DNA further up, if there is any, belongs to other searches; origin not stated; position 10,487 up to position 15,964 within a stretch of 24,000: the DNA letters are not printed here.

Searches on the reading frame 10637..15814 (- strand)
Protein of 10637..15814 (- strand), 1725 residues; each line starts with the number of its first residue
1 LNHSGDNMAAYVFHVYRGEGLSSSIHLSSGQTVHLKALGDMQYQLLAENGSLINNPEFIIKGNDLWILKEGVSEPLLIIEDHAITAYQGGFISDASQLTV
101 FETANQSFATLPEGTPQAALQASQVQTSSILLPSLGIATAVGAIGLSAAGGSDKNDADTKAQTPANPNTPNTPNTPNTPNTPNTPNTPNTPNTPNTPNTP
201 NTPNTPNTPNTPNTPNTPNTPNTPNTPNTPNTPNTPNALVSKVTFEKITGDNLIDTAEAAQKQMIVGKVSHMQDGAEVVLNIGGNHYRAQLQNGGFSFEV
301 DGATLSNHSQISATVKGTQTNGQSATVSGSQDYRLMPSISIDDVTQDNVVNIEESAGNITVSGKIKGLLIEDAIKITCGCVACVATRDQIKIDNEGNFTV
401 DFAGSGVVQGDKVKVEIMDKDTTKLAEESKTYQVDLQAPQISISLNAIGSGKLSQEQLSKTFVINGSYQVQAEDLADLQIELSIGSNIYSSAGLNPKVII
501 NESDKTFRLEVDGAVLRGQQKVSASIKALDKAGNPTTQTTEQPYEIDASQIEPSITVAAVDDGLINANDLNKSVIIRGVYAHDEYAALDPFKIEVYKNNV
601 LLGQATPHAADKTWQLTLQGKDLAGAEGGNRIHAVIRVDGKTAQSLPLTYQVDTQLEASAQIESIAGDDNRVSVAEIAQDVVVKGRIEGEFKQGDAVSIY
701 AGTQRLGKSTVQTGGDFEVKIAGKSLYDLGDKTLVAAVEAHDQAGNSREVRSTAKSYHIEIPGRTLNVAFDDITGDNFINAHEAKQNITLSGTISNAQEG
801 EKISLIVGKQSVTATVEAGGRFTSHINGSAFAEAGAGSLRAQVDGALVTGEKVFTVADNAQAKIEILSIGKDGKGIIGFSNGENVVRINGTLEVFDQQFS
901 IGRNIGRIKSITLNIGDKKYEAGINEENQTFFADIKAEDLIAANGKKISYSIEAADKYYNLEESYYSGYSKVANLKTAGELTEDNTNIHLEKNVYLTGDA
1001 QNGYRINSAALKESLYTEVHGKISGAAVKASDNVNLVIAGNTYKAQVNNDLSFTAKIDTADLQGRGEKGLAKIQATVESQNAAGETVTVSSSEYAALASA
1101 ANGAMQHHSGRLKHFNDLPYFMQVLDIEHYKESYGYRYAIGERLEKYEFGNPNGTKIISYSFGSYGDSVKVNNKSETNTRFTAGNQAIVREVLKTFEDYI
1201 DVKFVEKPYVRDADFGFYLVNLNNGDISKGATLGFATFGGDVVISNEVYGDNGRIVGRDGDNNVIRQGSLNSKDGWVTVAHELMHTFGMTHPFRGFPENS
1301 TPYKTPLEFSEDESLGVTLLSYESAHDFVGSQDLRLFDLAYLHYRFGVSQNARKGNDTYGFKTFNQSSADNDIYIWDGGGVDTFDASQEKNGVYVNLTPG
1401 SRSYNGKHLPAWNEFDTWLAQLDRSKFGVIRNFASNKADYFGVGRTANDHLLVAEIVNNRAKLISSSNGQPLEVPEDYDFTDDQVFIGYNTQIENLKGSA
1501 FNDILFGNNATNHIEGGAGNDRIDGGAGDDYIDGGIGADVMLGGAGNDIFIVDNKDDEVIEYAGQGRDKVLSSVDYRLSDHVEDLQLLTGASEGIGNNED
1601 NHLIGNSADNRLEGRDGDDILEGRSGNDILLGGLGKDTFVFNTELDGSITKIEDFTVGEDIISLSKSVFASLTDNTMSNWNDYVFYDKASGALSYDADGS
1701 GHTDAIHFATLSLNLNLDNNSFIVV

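Call 56: search_protein_families(library=pfam, proteins=[window:10637-15814:-], max_evalue=0.001)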
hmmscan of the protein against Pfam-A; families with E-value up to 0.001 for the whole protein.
window:10637-15814:- (1725 aa): 1 family
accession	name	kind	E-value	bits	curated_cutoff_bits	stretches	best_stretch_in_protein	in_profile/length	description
PF00353.25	HemolysinCabind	-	1.1e-13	51.3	23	3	1516-1549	2-35/36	RTX calcium-binding nonapeptide repeat (4 copies)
